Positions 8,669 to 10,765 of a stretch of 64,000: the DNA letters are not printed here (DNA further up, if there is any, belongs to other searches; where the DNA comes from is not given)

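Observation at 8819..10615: ATP-grasp ligase fused to a Wzb-like low-molecular-weight phosphotyrosine phosphatase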

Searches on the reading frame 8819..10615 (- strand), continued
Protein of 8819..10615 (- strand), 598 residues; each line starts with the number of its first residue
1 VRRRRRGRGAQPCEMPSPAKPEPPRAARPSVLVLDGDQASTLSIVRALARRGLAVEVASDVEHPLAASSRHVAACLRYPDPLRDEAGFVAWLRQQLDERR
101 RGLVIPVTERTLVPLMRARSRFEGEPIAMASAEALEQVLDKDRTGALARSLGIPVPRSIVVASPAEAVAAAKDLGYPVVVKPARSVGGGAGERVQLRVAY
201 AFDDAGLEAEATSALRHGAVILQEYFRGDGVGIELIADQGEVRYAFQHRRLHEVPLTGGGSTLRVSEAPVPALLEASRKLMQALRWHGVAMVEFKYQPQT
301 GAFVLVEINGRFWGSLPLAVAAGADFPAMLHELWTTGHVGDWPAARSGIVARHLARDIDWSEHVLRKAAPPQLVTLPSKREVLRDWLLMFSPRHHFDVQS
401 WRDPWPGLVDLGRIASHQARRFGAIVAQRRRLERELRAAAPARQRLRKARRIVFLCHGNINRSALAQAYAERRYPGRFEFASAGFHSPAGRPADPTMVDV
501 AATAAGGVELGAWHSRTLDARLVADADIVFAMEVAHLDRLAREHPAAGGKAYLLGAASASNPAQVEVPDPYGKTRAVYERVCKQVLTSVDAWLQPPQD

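Call 14: find_related_loci(query=window:8819-10615:-, collection=genome_contigs, flank=10000)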
Query window:8819-10615:- (598 aa) in genome_contigs; peptide patterns used: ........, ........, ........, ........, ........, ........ (x = any residue, [..] = any of these).
94 stretches matched a pattern; 10 encode a relative of the query (tblastn E <= 1e-3); 10 distinct loci.
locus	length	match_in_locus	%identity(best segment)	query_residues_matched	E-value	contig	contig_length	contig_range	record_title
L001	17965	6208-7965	87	13-598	0e+0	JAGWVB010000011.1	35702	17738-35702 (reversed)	MAG: Burkholderiales bacterium isolate REEB41 contig-150_1397, whole genome shotgun sequence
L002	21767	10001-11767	62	15-595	0e+0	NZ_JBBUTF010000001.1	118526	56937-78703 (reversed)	Pseudaquabacterium rugosum strain BYS139W BYS139W_ctg001, whole genome shotgun sequence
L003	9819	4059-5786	59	15-595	0e+0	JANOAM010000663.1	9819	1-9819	MAG: Betaproteobacteria bacterium isolate VAR_18_metabat_304 VAR_18_k141_236771, whole genome shotgun sequence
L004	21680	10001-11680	49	28-590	2e-163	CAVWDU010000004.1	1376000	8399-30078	MAG: uncultured Gammaproteobacteria bacterium isolate MFD03804.bin.1.262 genome assembly, contig: contig_28174, whole ge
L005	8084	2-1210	65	192-593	2e-169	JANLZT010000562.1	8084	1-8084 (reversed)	MAG: Betaproteobacteria bacterium isolate OTE_12_metabat_299_sub OTE_12_k141_1047340, whole genome shotgun sequence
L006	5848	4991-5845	62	10-300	1e-101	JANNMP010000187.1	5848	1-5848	MAG: Burkholderiaceae bacterium isolate SOY_35_metabat.30 SOY_35_k141_4681528, whole genome shotgun sequence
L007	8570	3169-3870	36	92-334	6e-34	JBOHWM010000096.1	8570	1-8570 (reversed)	MAG: Candidatus Binataceae bacterium isolate TC-S_metabat2.bin.135 k127_38974, whole genome shotgun sequence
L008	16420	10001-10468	29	452-594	2e-8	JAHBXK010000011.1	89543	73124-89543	MAG: Phycisphaeraceae bacterium isolate ACE_PLA18 PLA18_11, whole genome shotgun sequence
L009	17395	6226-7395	34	31-412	2e-47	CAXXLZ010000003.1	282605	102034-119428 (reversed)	MAG: Thermodesulfobacteriota bacterium isolate 2fdc769d-9a05-4c3a-9363-a2f454578bb3 genome assembly, contig: contig_3, w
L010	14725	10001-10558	22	140-322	1e-4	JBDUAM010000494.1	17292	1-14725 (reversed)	MAG: Chthonomonadales bacterium isolate cluster4_bin.191 NODE_6590_length_17292_cov_4.792713, whole genome shotgun seque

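Call 15: search_solved_structures(query=window:8819-10615:-, max_evalue=0.01, show_alignments=2)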
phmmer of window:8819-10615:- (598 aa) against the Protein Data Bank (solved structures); distinct sequences matched with E-value up to 0.01: 69 (the best 60 are shown).
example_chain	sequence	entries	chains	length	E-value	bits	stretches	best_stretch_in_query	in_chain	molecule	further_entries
1bxr_A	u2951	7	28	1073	1.8e-16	63.3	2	98-319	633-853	CARBAMOYL-PHOSPHATE SYNTHASE | CARBAMOYL PHOSPHATE SYNTHETASE: LARGE SUBUNIT | CARBAMOYL PHOSPHATE SYNTHETASE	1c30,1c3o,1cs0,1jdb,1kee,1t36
1ce8_A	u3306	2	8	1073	1.9e-16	63.3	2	98-319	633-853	PROTEIN (CARBAMOYL-PHOSPHATE SYNTHASE) | carbamoyl phosphate synthetase large chain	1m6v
1a9x_A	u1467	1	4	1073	2.4e-15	59.6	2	98-319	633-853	CARBAMOYL PHOSPHATE SYNTHETASE (LARGE CHAIN)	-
2fek_A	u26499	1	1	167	7.2e-15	58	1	450-594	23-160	Low molecular weight protein-tyrosine-phosphatase wzb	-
4d74_A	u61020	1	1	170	7.9e-12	48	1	451-593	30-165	PROTEIN-TYROSINE-PHOSPHATASE AMSI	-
4egs_A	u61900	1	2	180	1.1e-10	44.2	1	442-591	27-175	Ribose 5-phosphate isomerase RpiB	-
7dhd_A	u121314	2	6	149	5.7e-10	41.9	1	451-593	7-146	Protein-tyrosine-phosphatase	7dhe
7lgn_A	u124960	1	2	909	5.6e-09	38.6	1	68-241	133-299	Cyanophycin synthase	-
7dhf_A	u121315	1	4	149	9.1e-09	37.9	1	451-593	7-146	Protein-tyrosine-phosphatase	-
2wmy_A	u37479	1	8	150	2.3e-08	36.5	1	452-587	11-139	PUTATIVE ACID PHOSPHATASE WZB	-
2wja_A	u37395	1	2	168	2.7e-08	36.3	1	451-587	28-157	PUTATIVE ACID PHOSPHATASE WZB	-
8hz5_A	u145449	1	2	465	1.1e-07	34.2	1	147-294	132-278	Biotin carboxylase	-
3ouu_A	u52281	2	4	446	5.1e-07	32.1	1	131-312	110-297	Biotin carboxylase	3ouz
7ta5_A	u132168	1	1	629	9.7e-07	31.2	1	142-247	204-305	Glutathione synthase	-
7lgm_A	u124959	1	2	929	1.6e-06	30.4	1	70-231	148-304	Cyanophycin synthase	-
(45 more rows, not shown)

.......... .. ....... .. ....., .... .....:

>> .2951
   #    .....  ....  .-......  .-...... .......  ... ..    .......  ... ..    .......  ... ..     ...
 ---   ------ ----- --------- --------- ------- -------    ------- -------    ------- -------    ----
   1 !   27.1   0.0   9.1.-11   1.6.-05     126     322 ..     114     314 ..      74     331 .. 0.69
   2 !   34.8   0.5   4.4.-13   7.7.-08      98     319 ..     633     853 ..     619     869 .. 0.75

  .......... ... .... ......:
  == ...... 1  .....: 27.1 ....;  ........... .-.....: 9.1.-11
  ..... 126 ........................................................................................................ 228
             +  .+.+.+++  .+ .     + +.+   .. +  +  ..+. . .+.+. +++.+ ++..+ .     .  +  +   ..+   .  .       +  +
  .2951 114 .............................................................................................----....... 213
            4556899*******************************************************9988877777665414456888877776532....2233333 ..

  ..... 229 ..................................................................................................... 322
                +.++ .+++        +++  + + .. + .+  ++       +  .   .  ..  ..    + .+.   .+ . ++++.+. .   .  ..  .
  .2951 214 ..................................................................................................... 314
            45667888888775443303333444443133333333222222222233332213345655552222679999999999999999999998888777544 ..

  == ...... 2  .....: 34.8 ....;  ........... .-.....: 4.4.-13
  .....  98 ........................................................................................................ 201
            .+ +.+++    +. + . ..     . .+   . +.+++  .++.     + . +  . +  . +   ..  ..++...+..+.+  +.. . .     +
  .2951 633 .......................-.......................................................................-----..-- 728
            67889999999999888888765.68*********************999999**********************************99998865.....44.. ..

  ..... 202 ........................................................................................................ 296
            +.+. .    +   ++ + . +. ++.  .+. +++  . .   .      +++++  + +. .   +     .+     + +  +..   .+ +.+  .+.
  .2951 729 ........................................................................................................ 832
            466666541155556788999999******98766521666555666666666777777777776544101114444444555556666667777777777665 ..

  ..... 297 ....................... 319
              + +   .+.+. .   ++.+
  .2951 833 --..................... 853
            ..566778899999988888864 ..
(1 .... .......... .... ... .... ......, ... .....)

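Call 20: find_encoding_contigs(protein=P0053, flank=10000, max_places=2)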
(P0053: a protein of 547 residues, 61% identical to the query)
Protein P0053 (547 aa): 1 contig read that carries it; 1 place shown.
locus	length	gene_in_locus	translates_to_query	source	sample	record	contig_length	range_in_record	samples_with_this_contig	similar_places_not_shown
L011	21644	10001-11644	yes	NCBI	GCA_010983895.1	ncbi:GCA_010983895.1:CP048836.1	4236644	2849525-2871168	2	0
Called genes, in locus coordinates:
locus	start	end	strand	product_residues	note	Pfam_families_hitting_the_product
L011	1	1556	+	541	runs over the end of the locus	PF00072:Response_reg, PF13432:TPR_16 (faint), PF13424:TPR_12 (faint), PF13428:TPR_14 (faint), PF07719:TPR_2 (faint), PF14559:TPR_19 (weak)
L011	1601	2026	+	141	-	PF00545:Ribonuclease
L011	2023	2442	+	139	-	PF01337:Barstar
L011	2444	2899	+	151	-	PF00293:NUDIX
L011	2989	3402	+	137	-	PF00011:HSP20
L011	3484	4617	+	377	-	PF13229:Beta_helix (faint)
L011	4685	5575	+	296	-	PF00696:AA_kinase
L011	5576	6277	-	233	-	PF13432:TPR_16 (faint), PF13414:TPR_11 (weak)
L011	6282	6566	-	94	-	PF00550:PP-binding (faint)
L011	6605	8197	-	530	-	PF00501:AMP-binding, PF13193:AMP-binding_C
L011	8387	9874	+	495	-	PF01943:Polysacc_synt, PF13440:Polysacc_synt_3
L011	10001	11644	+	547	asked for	PF02786:CPSase_L_D2 (faint), PF07478:Dala_Dala_lig_C (faint), PF15632:ATPgrasp_Ter, PF01451:LMWPc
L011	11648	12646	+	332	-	PF00535:Glycos_transf_2, PF10111:Glyco_tranf_2_2, PF13641:Glyco_tranf_2_3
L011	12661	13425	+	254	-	PF13469:Sulfotransfer_3 (faint)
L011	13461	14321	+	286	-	PF02129:Peptidase_S15 (weak), PF12146:Hydrolase_4 (weak)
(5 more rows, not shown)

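Call 31: find_encoding_contigs(protein=P0075, flank=10000, max_places=1)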
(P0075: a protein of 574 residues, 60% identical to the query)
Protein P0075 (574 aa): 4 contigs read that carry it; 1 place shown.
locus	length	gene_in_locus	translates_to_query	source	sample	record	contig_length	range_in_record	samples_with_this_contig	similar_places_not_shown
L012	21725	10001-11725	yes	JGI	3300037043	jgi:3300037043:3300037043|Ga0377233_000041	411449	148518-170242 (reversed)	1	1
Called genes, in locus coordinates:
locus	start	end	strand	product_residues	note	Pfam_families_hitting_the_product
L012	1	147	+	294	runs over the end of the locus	PF01418:HTH_6, PF01380:SIS, PF13580:SIS_2 (weak)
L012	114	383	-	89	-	PF01740:STAS (weak), PF13466:STAS_2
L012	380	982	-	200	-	PF05494:MlaC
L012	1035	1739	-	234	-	PF04333:MlaA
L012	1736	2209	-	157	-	PF02470:MlaD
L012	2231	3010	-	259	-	PF02405:MlaE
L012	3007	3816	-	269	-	PF00005:ABC_tran, PF13304:AAA_21 (faint)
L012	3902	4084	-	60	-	-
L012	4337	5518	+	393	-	PF04892:VanZ-LLP1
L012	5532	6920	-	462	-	-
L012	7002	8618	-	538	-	PF00501:AMP-binding, PF13193:AMP-binding_C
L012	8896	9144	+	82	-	PF00550:PP-binding (weak)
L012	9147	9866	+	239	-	PF13424:TPR_12 (faint), PF13431:TPR_17 (faint), PF14559:TPR_19 (faint), PF07719:TPR_2 (faint), PF13432:TPR_16 (weak)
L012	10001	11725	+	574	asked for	PF02786:CPSase_L_D2, PF15632:ATPgrasp_Ter, PF01451:LMWPc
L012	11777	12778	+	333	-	PF00535:Glycos_transf_2, PF10111:Glyco_tranf_2_2 (faint), PF13641:Glyco_tranf_2_3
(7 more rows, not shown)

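Call 32: find_encoding_contigs(protein=P0110, flank=10000, max_places=1)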
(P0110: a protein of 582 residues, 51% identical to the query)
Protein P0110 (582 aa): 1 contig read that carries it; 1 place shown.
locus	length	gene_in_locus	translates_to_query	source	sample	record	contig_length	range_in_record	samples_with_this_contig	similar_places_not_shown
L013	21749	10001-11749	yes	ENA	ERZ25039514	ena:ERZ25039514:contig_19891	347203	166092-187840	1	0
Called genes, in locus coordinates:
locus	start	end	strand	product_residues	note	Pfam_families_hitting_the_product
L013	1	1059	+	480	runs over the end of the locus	-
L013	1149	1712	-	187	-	PF00149:Metallophos (weak), PF12850:Metallophos_2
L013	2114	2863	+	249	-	PF13469:Sulfotransfer_3 (weak)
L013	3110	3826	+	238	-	PF14559:TPR_19 (faint), PF13424:TPR_12 (faint), PF07719:TPR_2 (faint), PF13181:TPR_8 (faint), PF13428:TPR_14 (faint)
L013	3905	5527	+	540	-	-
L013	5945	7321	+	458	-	PF19358:DUF5935, PF04932:Wzy_C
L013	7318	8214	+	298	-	PF00685:Sulfotransfer_1, PF13469:Sulfotransfer_3 (weak)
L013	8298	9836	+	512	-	PF01943:Polysacc_synt, PF13440:Polysacc_synt_3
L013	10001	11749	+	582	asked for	PF02655:ATP-grasp_3 (faint), PF02786:CPSase_L_D2 (faint), PF15632:ATPgrasp_Ter, PF01451:LMWPc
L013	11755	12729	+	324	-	PF00535:Glycos_transf_2, PF10111:Glyco_tranf_2_2, PF13641:Glyco_tranf_2_3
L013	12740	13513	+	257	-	-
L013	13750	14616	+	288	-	PF00685:Sulfotransfer_1, PF13469:Sulfotransfer_3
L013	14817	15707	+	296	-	PF13469:Sulfotransfer_3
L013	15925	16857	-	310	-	PF12697:Abhydrolase_6, PF12146:Hydrolase_4 (faint)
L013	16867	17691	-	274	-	PF00561:Abhydrolase_1 (weak), PF12146:Hydrolase_4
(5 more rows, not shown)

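Call 40: find_related_loci(query=A1, collection=metagenome_contigs, flank=10000)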
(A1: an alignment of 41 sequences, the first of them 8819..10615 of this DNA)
Query A1 (598 aa) in metagenome_contigs; peptide patterns used: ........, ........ (x = any residue, [..] = any of these).
600 stretches matched a pattern (row limit reached: there are more); 590 encode a relative of the query (tblastn E <= 1e-3); the best 80 are kept; 80 distinct loci.
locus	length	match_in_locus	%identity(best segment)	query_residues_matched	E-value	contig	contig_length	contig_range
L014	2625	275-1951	52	31-590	0e+0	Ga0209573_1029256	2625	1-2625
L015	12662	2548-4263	54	24-594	3e-173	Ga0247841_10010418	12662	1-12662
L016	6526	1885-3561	47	31-594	5e-171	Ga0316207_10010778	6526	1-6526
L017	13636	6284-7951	46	31-585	4e-156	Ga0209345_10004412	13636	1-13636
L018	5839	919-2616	45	23-585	9e-157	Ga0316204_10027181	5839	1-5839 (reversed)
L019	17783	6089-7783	47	30-590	1e-151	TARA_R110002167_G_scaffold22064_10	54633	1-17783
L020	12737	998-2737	47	31-597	3e-151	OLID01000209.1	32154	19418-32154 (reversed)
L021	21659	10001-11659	46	31-585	9e-148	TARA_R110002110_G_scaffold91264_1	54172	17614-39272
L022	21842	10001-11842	44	3-590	2e-149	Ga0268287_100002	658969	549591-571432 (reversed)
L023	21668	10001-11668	47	30-585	7e-147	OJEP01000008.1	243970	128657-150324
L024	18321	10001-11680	43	28-588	1e-143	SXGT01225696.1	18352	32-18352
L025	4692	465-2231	44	31-589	1e-145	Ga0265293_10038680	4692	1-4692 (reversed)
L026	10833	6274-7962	41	31-590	4e-143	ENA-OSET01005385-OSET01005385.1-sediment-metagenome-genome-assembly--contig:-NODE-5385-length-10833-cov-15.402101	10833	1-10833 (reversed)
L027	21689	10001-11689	40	30-589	3e-143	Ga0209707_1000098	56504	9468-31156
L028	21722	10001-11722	44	31-582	1e-140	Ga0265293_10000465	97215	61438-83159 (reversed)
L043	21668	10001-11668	36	28-590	2e-83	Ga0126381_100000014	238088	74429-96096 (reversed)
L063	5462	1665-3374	32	13-590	8e-72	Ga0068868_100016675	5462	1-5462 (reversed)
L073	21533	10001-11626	32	31-589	4e-66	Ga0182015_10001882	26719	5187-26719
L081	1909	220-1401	38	24-413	1e-63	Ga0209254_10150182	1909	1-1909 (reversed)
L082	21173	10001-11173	38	24-410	3e-61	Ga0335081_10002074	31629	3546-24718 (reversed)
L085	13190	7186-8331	38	32-408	2e-60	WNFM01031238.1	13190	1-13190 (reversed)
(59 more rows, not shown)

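Call 48: predict_structure(alignment_id=A1)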
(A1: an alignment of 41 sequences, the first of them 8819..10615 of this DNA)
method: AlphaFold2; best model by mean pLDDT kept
length: 598 residues; sequences in the alignment: 41
mean_pLDDT: 90.1   pTM: 0.84
mean pLDDT of the five models: 90.1, 89.7, 88.0, 87.4, 87.2
residues with pLDDT >= 90: 441; 70-90: 117; 50-70: 23; < 50: 17
segments of 3 or more residues with pLDDT < 50: 1-6, 256-259
pLDDT, mean of each block of 10 residues (from residue 1): 44 53 66 96 98 97 96 97 95 91 93 94 94 94 95 96 94 94 76 78 90 88 92 97 97 59 91 99 98 96 95 91 98 96 97 88 79 79 89 94 96 94 93 95 92 89 95 95 87 89 87 91 97 96 94 97 95 89 96 81
secondary structure, 60 per line:
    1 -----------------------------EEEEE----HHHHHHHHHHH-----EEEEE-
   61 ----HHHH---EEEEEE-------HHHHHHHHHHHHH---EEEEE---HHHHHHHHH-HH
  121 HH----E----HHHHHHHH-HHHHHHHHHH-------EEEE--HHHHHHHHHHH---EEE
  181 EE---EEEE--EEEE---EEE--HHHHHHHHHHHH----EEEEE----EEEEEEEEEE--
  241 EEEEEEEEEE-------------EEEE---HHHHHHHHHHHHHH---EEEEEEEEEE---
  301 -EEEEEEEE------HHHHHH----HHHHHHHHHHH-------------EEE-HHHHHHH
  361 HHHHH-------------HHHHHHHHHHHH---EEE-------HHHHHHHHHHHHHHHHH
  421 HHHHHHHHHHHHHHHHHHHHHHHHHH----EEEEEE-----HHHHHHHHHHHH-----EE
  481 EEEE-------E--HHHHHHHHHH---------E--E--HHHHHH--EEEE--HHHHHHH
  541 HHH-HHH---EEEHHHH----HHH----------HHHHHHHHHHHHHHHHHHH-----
elements in order: E30-34 H39-49 E55-59 H65-68 E72-77 H85-97 E101-105 H109-117 H119-122 H132-139 H141-150 E158-161 H164-174 E178-182 E186-189 E192-195 E199-201 H204-215 E220-224 E229-238 E241-250 E264-267 H271-284 E288-297 E302-309 H316-321 H326-336 E350-352 H354-365 H379-390 E394-396 H404-446 E451-456 H462-473 E479-484 H495-504 H520-525 E528-531 H534-543 E551-553 H554-557 H575-593
